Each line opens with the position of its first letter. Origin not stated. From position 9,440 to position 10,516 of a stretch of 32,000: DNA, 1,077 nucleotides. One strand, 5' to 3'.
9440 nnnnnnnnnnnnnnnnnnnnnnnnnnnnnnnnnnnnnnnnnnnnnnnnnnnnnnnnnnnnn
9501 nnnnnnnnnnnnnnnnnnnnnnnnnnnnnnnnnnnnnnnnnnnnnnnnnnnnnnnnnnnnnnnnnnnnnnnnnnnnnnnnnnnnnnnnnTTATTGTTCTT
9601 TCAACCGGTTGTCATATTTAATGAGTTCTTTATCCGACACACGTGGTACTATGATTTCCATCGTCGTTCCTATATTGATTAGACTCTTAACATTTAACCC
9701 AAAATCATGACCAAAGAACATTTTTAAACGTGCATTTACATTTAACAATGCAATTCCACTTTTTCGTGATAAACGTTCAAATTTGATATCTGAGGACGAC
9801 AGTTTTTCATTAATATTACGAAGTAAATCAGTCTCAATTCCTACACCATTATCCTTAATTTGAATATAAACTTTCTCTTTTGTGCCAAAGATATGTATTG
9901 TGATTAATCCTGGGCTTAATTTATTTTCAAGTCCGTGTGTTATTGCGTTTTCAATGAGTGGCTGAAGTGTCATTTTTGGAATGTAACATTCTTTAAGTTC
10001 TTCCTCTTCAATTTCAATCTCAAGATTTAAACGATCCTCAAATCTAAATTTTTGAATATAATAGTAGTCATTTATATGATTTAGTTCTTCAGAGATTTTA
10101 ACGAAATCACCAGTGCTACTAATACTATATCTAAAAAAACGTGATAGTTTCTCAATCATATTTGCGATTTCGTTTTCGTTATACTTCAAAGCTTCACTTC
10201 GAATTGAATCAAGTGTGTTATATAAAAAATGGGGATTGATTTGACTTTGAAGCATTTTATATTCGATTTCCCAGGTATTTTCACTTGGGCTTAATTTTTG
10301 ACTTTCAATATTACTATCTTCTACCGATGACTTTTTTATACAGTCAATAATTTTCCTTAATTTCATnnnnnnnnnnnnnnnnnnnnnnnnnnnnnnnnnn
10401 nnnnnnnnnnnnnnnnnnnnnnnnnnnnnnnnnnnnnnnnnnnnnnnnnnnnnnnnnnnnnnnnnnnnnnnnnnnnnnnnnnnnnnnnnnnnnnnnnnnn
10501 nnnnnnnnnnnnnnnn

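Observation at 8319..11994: Sensor-less histidine kinase translationally coupled to a catalytically dead ABC-ATPase paralogue, next to the rhamnose ABC transporter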

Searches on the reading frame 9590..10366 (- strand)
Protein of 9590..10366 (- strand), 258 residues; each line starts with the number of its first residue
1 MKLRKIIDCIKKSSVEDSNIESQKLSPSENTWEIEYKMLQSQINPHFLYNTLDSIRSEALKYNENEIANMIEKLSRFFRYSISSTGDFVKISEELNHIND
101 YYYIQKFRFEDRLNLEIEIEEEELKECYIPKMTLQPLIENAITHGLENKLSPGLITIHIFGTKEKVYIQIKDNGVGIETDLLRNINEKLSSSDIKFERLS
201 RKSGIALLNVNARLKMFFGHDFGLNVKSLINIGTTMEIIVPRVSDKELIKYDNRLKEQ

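Call 3: search_protein_families(library=pfam, proteins=[window:9590-10366:-], max_evalue=0.1)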
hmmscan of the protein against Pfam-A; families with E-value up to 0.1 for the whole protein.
window:9590-10366:- (258 aa): 3 families
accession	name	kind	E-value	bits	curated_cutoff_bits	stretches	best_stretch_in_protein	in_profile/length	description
PF06580.19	His_kinase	-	9.5e-29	99.9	25.2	1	35-113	2-81/81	Histidine kinase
PF02518.31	HATPase_c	-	1.2e-09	39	26.4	1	134-242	10-109/111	Histidine kinase-, DNA gyrase B-, and HSP90-like ATPase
PF13589.12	HATPase_c_3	-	0.034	14.6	25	1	136-195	9-62/137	Histidine kinase-, DNA gyrase B-, and HSP90-like ATPase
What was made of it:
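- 9590..10366 (-): Soluble, sensor-less YesM/LytS-type histidine kinase (258 aa) made of a DHp with His46 and a catalytic domain. It has no TM segment, no HAMP and no extracellular domain. Pfam PF06580 35-113 and HATPase_c 134-242 (call 3).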

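Call 4: search_protein_families(library=ncbifam, proteins=[window:9590-10366:-], max_evalue=0.1)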
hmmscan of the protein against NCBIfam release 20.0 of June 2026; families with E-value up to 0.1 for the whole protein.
window:9590-10366:- (258 aa): 43 families (the best 25 are shown)
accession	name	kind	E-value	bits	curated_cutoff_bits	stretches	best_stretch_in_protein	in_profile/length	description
NF047874.1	MASE3_PAS_HK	subfamily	1.5e-08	33.9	560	1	140-244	530-626/655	MASE3 domain-containing sensor histidine kinase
NF033092.0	HK_WalK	equivalog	1.3e-07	30.6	725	1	73-241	431-593/594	cell wall metabolism sensor histidine kinase WalK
NF008468.0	PRK11360.1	equivalog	2.1e-07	29.7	646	1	101-245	475-611/616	two-component system sensor histidine kinase AtoS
NF047405.1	SensHisKinSapS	equivalog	3e-07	30.2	550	1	99-244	201-335/341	two-component system sensor histidine kinase SapS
NF046044.1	PnpS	equivalog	8.4e-07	28.3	400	1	69-241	225-390/390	two-component system histidine kinase PnpS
TIGR02966.1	phoR_proteo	equivalog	1.1e-06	27.9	334.2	1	74-238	174-331/333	phosphate regulon sensor histidine kinase PhoR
NF041735.1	hist_kin_RppB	equivalog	1.1e-06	27.8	400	1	105-240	305-437/438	two-component system sensor histidine kinase RppB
TIGR01925.2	spIIAB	equivalog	7.1e-06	26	135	1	131-198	39-103/137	anti-sigma F factor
NF045903.1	CuHisKinLciSLeg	equivalog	1.4e-05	24.7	700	1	95-238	219-354/357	copper-responsive two-component system sensor histidine kinase LciS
NF041947.1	LuxQ_Vibrio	equivalog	1.4e-05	23.2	1200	1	137-242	595-696/843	quorum-sensing autoinducer 2 sensor kinase/phosphatase LuxQ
NF053867.1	SprKinKinDBac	equivalog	1.6e-05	23.5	775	1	114-242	376-497/500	sporulation kinase KinD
NF041210.1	his_kin_PieS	equivalog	2.7e-05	23.4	850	1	153-246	383-474/474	two component system sensor histidine kinase PieS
NF041832.1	near_NosP_CTERM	subfamily_domain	3.4e-05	23.1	400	1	155-247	141-230/370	NahK/ErcS family hybrid sensor histidine kinase/response regulator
TIGR02916.1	PEP_his_kin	equivalog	6.8e-05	21.6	300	1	63-184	520-630/679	XrtA/PEP-CTERM system histidine kinase PrsK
NF008235.0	PRK11006.1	equivalog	0.00012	21.1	390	1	105-242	299-423/431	phosphate regulon sensor histidine kinase PhoR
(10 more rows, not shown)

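Call 10: find_homologous_proteins(query=window:9590-10366:-)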
Query window:9590-10366:- (258 aa): 2672 proteins with E <= 0.001 among 3576 candidates; the best 120 are listed.
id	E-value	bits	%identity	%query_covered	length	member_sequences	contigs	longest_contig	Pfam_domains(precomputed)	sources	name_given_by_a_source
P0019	1.2e-161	554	100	100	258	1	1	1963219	PF02518.32,PF06580.20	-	-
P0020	3.1e-128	445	78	100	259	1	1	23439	PF02518.32,PF06580.20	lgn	-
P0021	6.0e-123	427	78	99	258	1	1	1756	PF02518.32,PF06580.20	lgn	-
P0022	2.0e-122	426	78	99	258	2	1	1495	PF02518.32,PF06580.20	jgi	-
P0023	2.9e-122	425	78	99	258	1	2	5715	PF02518.32,PF06580.20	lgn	-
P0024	3.2e-98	346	69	87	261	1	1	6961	PF02518.32,PF06580.20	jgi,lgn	-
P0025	1.3e-76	276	58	86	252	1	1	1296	PF02518.32,PF06580.20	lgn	-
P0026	2.0e-76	275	56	92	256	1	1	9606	PF02518.32,PF06580.20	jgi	jgi:two-component system sensor histidine kinase YesM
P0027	4.5e-72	261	59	85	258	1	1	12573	PF02518.32,PF06580.20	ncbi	-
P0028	6.6e-71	257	54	86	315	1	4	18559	PF02518.32,PF06580.20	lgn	-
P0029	1.5e-70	256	58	84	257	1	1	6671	PF02518.32,PF06580.20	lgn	-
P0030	3.5e-69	251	53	86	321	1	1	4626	PF02518.32,PF06580.20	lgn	-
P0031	4.6e-69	251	49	90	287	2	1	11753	PF02518.32,PF06580.20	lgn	-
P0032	7.0e-69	250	54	85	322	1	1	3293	PF02518.32,PF06580.20,PF10882.15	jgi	-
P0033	1.6e-68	249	50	91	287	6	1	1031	PF02518.32,PF06580.20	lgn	-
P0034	1.8e-68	249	54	82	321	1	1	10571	PF02518.32,PF06580.20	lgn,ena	-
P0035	3.3e-68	248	52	86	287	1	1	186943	PF02518.32,PF06580.20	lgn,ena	-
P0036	4.4e-68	248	51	83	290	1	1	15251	PF02518.32,PF06580.20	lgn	-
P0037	6.8e-68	247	47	92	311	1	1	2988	PF02518.32,PF06580.20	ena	-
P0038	2.6e-67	245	52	85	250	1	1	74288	PF02518.32,PF06580.20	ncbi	-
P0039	1.3e-66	243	49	86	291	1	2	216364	PF02518.32,PF06580.20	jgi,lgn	jgi:two-component system sensor histidine kinase YesM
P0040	1.6e-66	242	48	87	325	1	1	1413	PF02518.32,PF06580.20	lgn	-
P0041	1.7e-66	242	51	86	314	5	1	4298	PF02518.32,PF06580.20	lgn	-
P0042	2.1e-66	242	51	86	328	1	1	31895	PF02518.32,PF06580.20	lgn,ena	-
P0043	5.3e-66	241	48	95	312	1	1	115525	PF02518.32,PF06580.20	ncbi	-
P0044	5.4e-66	241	51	87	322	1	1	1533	PF02518.32,PF06580.20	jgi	jgi:two-component system sensor histidine kinase YesM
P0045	5.5e-66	241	50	91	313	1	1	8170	PF02518.32,PF06580.20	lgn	-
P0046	6.8e-66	240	50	86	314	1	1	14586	PF02518.32,PF06580.20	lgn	-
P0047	7.6e-66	240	49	96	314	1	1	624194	PF02518.32,PF06580.20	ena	-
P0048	8.3e-66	240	50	86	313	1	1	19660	PF02518.32,PF06580.20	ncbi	-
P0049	1.4e-65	239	57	76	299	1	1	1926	PF02518.32,PF06580.20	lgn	-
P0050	2.1e-65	239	49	96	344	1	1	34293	PF02518.32,PF06580.20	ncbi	-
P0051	2.3e-65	239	48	96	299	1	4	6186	PF02518.32,PF06580.20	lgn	-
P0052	2.9e-65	238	49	92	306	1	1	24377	PF02518.32,PF06580.20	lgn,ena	-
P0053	5.5e-65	237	52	85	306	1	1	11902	PF02518.32,PF06580.20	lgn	-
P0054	8.9e-65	237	50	87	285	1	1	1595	PF02518.32,PF06580.20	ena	-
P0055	9.8e-65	237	49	91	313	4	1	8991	PF02518.32,PF06580.20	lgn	-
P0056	1.0e-64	237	54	82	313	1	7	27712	PF02518.32,PF06580.20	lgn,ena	-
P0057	1.0e-64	237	51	87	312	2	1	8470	PF02518.32,PF06580.20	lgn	-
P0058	1.2e-64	236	49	86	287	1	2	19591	PF02518.32,PF06580.20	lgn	-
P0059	1.4e-64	236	47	96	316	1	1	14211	PF02518.32,PF06580.20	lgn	-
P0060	1.6e-64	236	51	88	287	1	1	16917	PF02518.32,PF06580.20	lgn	-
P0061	2.2e-64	235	51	86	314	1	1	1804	PF02518.32,PF06580.20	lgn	-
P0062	2.3e-64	235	50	87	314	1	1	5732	PF02518.32,PF06580.20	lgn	-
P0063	2.4e-64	235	45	94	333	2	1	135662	PF02518.32,PF06580.20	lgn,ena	-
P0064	2.6e-64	235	48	94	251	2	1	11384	PF02518.32,PF06580.20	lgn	-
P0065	2.9e-64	235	50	83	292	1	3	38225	PF02518.32,PF06580.20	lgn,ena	-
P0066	2.9e-64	235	50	93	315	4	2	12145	PF02518.32,PF06580.20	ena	-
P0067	3.4e-64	235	50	86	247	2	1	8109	PF02518.32,PF06580.20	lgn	-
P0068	3.5e-64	235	49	86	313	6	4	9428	PF02518.32,PF06580.20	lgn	-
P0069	3.5e-64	235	48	91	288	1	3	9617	PF02518.32,PF06580.20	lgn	-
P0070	4.5e-64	234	47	91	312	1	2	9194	PF02518.32,PF06580.20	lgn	-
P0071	5.0e-64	234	47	95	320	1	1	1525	PF02518.32,PF06580.20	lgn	-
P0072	5.2e-64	234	50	88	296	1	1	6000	PF02518.32,PF06580.20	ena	-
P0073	5.3e-64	234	50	92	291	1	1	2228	PF02518.32,PF06580.20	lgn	-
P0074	5.5e-64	234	49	84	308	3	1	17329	PF02518.32,PF06580.20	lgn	-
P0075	5.5e-64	234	49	86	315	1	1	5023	PF02518.32,PF06580.20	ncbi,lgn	-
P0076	5.5e-64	234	49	94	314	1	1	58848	PF02518.32,PF06580.20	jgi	jgi:sensor histidine kinase YesM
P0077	6.0e-64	234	52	80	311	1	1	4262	PF02518.32,PF06580.20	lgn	-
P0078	6.4e-64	234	49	87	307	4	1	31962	PF02518.32,PF06580.20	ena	-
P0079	7.5e-64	234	50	86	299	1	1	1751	PF02518.32,PF06580.20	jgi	-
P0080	9.1e-64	233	49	86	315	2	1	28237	PF02518.32,PF06580.20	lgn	-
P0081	9.2e-64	233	51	86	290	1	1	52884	PF02518.32,PF06580.20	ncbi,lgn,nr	ncbi:MAG: sensor histidine kinase [Lachnospiraceae bacterium]|nr:sensor histidine kinase [Lachnospir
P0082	1.0e-63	233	49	87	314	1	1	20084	PF02518.32,PF06580.20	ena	-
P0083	1.0e-63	233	49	91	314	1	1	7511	PF02518.32,PF06580.20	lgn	-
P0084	1.1e-63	233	48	91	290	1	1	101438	PF02518.32,PF06580.20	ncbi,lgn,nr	ncbi:MAG: sensor histidine kinase [Lachnospiraceae bacterium]|nr:sensor histidine kinase [Lachnospir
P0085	1.3e-63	233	50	84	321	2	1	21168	PF02518.32,PF06580.20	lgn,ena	-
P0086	1.3e-63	233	52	86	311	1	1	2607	PF02518.32,PF06580.20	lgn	-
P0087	1.4e-63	233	49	92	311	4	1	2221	PF02518.32,PF06580.20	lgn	-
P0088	1.4e-63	233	51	86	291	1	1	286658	PF02518.32,PF06580.20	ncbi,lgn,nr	ncbi:MAG: sensor histidine kinase [Lachnospiraceae bacterium]|nr:sensor histidine kinase [Lachnospir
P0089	1.4e-63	233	49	86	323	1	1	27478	PF02518.32,PF06580.20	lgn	-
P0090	1.5e-63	233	53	81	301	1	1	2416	PF02518.32,PF06580.20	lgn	-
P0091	1.6e-63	233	51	86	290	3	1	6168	PF02518.32,PF06580.20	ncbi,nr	ncbi:MAG: sensor histidine kinase [Clostridiales bacterium]|nr:sensor histidine kinase [Clostridiale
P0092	1.6e-63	233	52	84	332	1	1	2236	PF02518.32,PF06580.20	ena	-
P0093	2.4e-63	232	52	85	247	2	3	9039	PF02518.32,PF06580.20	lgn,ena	-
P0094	2.4e-63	232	51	84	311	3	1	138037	PF02518.32,PF06580.20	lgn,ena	-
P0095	3.1e-63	232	49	84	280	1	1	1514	PF02518.32,PF06580.20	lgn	-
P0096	3.4e-63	232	53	86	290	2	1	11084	PF02518.32,PF06580.20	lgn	-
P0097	3.6e-63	232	48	87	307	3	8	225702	PF02518.32,PF06580.20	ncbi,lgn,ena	-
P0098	3.6e-63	232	54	81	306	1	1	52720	PF02518.32,PF06580.20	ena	-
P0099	3.7e-63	231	49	86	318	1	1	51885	PF02518.32,PF06580.20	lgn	-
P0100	3.7e-63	231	49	85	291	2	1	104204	PF02518.32,PF06580.20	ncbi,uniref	ncbi:sensor histidine kinase YesM [Lachnospiraceae bacterium PM6-15]|uniref:sensor histidine kinase 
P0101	3.9e-63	231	45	97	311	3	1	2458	PF02518.32,PF06580.20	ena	-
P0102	4.5e-63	231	51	86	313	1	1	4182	PF02518.32,PF06580.20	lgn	-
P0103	4.7e-63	231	53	81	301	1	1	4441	PF02518.32,PF06580.20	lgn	-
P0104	4.9e-63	231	52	87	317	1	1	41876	PF02518.32,PF06580.20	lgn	-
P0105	5.1e-63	231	46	96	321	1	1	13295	PF02518.32,PF06580.20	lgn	-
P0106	5.3e-63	231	49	86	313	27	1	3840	PF02518.32,PF06580.20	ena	-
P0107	6.2e-63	231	49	84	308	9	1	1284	PF02518.32,PF06580.20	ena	-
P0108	6.5e-63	231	54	81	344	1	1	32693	PF02518.32,PF06580.20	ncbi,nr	ncbi:MAG: histidine kinase, partial [Lachnospiraceae bacterium]|nr:histidine kinase [Lachnospiraceae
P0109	6.7e-63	231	52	81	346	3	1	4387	PF02518.32,PF06580.20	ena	-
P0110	7.6e-63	230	49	84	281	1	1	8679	PF02518.32,PF06580.20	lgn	-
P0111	7.8e-63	230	51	86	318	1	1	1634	PF02518.32,PF06580.20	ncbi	-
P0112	7.9e-63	230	49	92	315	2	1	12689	PF02518.32,PF06580.20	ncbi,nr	ncbi:MAG: histidine kinase [Eubacterium sp.]|nr:histidine kinase [Eubacterium sp.]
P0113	7.9e-63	230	50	91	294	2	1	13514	PF02518.32,PF06580.20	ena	-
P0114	1.1e-62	230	53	81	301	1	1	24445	PF02518.32,PF13589.13,PF06580.20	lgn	-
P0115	1.1e-62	230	49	85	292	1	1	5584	PF02518.32,PF06580.20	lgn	-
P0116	1.2e-62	230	49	86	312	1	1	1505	PF02518.32,PF06580.20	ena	-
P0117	1.2e-62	230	50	86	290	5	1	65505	PF02518.32,PF06580.20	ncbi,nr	ncbi:MAG: sensor histidine kinase [Clostridiales bacterium]|nr:sensor histidine kinase [Clostridiale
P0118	1.2e-62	230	48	91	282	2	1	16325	PF02518.32,PF06580.20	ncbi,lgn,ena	-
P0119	1.3e-62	230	46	95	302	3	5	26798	PF02518.32,PF06580.20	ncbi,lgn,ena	-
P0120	1.4e-62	230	48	86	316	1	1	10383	PF02518.32,PF06580.20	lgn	-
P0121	1.4e-62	230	48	91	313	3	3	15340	PF02518.32,PF06580.20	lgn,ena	-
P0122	1.6e-62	229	50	88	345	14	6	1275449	PF02518.32,PF06580.20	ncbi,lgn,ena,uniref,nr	ncbi:sensor histidine kinase [Cuneatibacter sp. NSJ-177]|uniref:sensor histidine kinase n=1 Tax=Cune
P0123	1.6e-62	229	47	91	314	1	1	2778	PF02518.32,PF06580.20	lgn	-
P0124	1.7e-62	229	49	85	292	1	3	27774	PF02518.32,PF06580.20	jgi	jgi:two-component system sensor histidine kinase YesM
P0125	1.9e-62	229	50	85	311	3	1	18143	PF02518.32,PF06580.20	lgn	-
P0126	2.0e-62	229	50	86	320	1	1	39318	PF02518.32,PF06580.20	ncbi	-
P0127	2.3e-62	229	51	82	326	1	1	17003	PF02518.32,PF06580.20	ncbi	-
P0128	3.1e-62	228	50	85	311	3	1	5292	PF02518.32,PF06580.20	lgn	-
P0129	3.2e-62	228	51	87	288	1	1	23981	PF02518.32,PF06580.20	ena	-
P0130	3.2e-62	228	51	87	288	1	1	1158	PF02518.32,PF06580.20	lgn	-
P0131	3.2e-62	228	50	91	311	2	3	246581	PF02518.32,PF06580.20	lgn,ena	-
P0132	3.5e-62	228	51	84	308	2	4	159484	PF02518.32,PF06580.20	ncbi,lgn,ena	-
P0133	3.8e-62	228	51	87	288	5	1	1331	PF02518.32,PF06580.20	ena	-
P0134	3.9e-62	228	49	84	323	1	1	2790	PF02518.32,PF06580.20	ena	-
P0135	4.9e-62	228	49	86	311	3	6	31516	PF02518.32,PF06580.20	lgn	-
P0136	5.1e-62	228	52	86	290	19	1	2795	PF02518.32,PF06580.20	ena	-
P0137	5.3e-62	228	48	91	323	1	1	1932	PF02518.32,PF06580.20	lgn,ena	-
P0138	5.9e-62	228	51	86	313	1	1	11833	PF02518.32,PF06580.20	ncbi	-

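Call 16: find_encoding_contigs(protein=P0027, flank=6000, max_places=2)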
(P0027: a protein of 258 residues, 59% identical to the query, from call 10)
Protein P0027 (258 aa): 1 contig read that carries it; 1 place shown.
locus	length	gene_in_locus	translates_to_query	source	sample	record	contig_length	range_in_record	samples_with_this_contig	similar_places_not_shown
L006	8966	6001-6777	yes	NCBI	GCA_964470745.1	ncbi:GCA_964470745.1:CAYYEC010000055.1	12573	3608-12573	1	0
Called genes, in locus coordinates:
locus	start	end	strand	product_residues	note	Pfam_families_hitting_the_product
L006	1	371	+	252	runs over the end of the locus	PF00005:ABC_tran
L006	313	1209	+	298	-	PF00528:BPD_transp_1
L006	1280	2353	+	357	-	PF13379:NMT1_2, PF09084:NMT1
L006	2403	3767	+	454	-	PF01979:Amidohydro_1, PF12890:DHOase, PF07969:Amidohydro_3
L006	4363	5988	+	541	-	PF00072:Response_reg, PF00165:HTH_AraC (weak), PF12833:HTH_18, PF00165:HTH_AraC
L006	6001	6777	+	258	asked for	PF06580:His_kinase, PF02518:HATPase_c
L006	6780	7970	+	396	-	PF00005:ABC_tran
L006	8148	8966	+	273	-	?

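Call 17: find_encoding_contigs(protein=P0026, flank=6000, max_places=2)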
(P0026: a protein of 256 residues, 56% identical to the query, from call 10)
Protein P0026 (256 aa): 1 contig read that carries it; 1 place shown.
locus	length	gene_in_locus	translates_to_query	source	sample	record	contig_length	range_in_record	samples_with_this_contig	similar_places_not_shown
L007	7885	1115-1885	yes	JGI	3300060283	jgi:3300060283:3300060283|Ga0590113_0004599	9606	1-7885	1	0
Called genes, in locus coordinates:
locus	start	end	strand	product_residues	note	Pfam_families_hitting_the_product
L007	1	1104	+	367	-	?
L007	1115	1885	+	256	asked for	PF06580:His_kinase, PF02518:HATPase_c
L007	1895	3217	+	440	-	PF00005:ABC_tran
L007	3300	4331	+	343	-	PF13407:Peripla_BP_4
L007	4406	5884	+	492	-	PF00005:ABC_tran, PF02463:SMC_N (faint), PF13304:AAA_21 (faint), PF00005:ABC_tran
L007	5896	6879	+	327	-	PF02653:BPD_transp_2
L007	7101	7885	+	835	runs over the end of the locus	?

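Call 18: find_encoding_contigs(protein=P0038, flank=6000, max_places=2)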
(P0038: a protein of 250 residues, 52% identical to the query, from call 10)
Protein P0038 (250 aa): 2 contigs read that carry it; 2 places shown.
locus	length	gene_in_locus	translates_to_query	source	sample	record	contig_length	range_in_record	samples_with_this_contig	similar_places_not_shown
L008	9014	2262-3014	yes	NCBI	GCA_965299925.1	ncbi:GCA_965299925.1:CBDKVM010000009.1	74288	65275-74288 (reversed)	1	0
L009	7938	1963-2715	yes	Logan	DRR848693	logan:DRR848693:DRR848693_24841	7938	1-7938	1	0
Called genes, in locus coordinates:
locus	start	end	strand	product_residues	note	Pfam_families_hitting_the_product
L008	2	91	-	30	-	?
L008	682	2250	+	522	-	PF00072:Response_reg, PF00165:HTH_AraC (weak), PF12833:HTH_18, PF00165:HTH_AraC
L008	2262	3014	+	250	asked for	PF06580:His_kinase, PF02518:HATPase_c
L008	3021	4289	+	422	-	PF00005:ABC_tran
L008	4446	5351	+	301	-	PF00532:Peripla_BP_1, PF13407:Peripla_BP_4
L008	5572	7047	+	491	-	PF00005:ABC_tran, PF13304:AAA_21 (faint), PF00005:ABC_tran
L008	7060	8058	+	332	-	PF02653:BPD_transp_2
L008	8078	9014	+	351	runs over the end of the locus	PF00389:2-Hacid_dh, PF02826:2-Hacid_dh_C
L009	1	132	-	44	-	?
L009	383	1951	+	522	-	PF00072:Response_reg, PF00165:HTH_AraC (weak), PF12833:HTH_18, PF00165:HTH_AraC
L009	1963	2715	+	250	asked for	PF06580:His_kinase, PF02518:HATPase_c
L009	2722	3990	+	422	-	PF00005:ABC_tran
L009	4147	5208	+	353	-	PF00532:Peripla_BP_1, PF13407:Peripla_BP_4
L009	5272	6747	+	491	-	PF00005:ABC_tran, PF13304:AAA_21 (faint), PF00005:ABC_tran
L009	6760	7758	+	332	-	PF02653:BPD_transp_2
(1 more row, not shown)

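Call 19: find_encoding_contigs(protein=P0035, flank=6000, max_places=2)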
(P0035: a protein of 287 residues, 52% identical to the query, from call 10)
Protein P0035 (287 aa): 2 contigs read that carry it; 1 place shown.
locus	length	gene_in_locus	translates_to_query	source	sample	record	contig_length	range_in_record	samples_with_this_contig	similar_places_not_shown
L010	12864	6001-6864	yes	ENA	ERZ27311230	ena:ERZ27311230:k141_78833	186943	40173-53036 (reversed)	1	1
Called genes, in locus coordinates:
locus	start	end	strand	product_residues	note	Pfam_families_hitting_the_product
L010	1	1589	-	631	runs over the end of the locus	PF00149:Metallophos, PF02872:5_nucleotid_C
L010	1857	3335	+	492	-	PF03193:RsgA_GTPase (faint), PF00005:ABC_tran, PF02367:TsaE (faint), PF02463:SMC_N (faint), PF13304:AAA_21 (faint), PF00005:ABC_tran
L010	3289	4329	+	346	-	PF02653:BPD_transp_2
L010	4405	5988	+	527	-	PF00072:Response_reg, PF00165:HTH_AraC, PF12833:HTH_18, PF00165:HTH_AraC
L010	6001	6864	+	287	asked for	PF06580:His_kinase, PF02518:HATPase_c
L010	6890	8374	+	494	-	PF00005:ABC_tran (weak), PF13304:AAA_21 (weak)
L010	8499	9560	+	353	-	PF13407:Peripla_BP_4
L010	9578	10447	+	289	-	PF00135:COesterase, PF20434:BD-FAE, PF12146:Hydrolase_4 (faint), PF07859:Abhydrolase_3, PF00326:Peptidase_S9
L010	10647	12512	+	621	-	PF19864:Radical_SAM_N2, PF04055:Radical_SAM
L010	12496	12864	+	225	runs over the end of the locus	PF10105:DUF2344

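Call 40: find_related_loci(query=A4, collection=metagenome_contigs, flank=5000)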
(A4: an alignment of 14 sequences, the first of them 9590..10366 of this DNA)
Query A4 (258 aa) in metagenome_contigs; peptide patterns used: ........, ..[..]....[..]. (x = any residue, [..] = any of these).
600 stretches matched a pattern (row limit reached: there are more); 595 encode a relative of the query (tblastn E <= 1e-3); the best 80 are kept; 80 distinct loci.
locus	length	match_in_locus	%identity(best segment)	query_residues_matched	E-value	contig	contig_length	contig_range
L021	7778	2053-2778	45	11-254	9e-67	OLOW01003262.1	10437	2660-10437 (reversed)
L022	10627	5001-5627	44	33-241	1e-61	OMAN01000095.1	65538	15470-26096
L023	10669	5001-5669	45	33-250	3e-60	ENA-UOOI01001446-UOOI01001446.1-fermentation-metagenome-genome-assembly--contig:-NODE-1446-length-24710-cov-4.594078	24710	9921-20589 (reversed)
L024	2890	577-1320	41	7-243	1e-60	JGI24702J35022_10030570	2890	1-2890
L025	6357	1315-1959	45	33-243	6e-60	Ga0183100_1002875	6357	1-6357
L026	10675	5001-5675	44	30-248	3e-59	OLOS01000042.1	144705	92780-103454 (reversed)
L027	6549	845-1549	42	25-250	6e-59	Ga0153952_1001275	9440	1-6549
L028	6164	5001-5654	45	29-242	2e-58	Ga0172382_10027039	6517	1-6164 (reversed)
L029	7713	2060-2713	47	39-253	2e-58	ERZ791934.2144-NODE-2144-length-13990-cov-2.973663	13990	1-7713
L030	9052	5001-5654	44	33-245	5e-58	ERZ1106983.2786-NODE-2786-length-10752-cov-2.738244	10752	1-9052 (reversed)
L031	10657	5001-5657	43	33-247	8e-58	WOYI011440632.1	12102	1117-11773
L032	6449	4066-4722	43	33-246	2e-57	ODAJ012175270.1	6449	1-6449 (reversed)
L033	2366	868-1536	43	19-241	8e-58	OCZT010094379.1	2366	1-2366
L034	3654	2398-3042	44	35-241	1e-56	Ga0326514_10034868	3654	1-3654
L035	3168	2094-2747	43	33-247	8e-57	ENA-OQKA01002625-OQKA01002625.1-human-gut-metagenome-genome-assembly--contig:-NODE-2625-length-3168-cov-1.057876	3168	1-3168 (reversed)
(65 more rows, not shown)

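Call 77: search_protein_families(library=pfam, proteins=[L029:1865-2704:+, L029:2701-4089:+, L029:4086-4994:+, L029:5088-6140:+, L029:6308-7711:+], max_evalue=0.001)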
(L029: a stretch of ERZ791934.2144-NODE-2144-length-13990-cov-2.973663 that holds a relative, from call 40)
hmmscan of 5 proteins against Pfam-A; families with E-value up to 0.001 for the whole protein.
L029:1865-2704:+ (279 aa): 4 families
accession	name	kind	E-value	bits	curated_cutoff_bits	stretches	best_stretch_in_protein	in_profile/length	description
PF06580.19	His_kinase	-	3.2e-26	91.8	25.2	1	61-140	1-81/81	Histidine kinase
PF02518.31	HATPase_c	-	1e-12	48.9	26.4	1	163-272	6-109/111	Histidine kinase-, DNA gyrase B-, and HSP90-like ATPase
PF13589.12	HATPase_c_3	-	0.00017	22.1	25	1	182-242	20-84/137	Histidine kinase-, DNA gyrase B-, and HSP90-like ATPase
PF13581.12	HATPase_c_2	-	0.00055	20.4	27.4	0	167-229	40-96/127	Histidine kinase-like ATPase domain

L029:2701-4089:+ (462 aa): 0 families

L029:4086-4994:+ (302 aa): 1 family
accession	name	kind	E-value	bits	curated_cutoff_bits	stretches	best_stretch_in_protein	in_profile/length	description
PF02653.21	BPD_transp_2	-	1.1e-23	84.1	26.8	1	36-292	5-268/269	Branched-chain amino acid transport system / permease component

L029:5088-6140:+ (350 aa): 2 families
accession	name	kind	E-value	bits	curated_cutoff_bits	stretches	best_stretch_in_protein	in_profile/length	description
PF13407.12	Peripla_BP_4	-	1.6e-29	103.7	35.1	1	70-305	1-237/258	Periplasmic binding protein domain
PF00532.27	Peripla_BP_1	-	9.8e-12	45.3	22.2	1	68-276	2-208/281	Periplasmic binding proteins and sugar binding domain of LacI family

L029:6308-7711:+ (468 aa): 10 families
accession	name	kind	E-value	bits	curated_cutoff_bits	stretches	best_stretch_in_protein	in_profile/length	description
PF00005.33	ABC_tran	-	1.1e-55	188.4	25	2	32-180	2-137/137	ABC transporter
PF13304.12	AAA_21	-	5e-11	43.6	27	0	43-64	1-22/304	AAA domain, putative AbiEii toxin, Type IV TA system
PF09818.15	ABC_ATPase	-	6.3e-06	25.9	23.2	0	173-226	191-248/283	P-loop domain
PF03193.22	RsgA_GTPase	-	2.6e-05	24.6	30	0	38-65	104-130/174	RsgA GTPase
PF13401.12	AAA_22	-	7.6e-05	23.5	27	0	44-207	8-121/130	AAA domain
PF13555.12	AAA_29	-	0.00013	22.1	27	1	35-69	16-50/61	P-loop containing region of AAA domain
PF13604.12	AAA_30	-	0.00028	21.1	27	0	41-73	18-50/191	AAA domain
PF02463.25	SMC_N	-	0.00033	20.6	40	0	42-61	25-44/220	RecF/RecN/SMC N terminal domain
PF02367.23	TsaE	-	0.00058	20.3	26.6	0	35-65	15-45/128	Threonylcarbamoyl adenosine biosynthesis protein TsaE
PF13476.12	AAA_23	-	0.0006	20.9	27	0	45-106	23-86/201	AAA domain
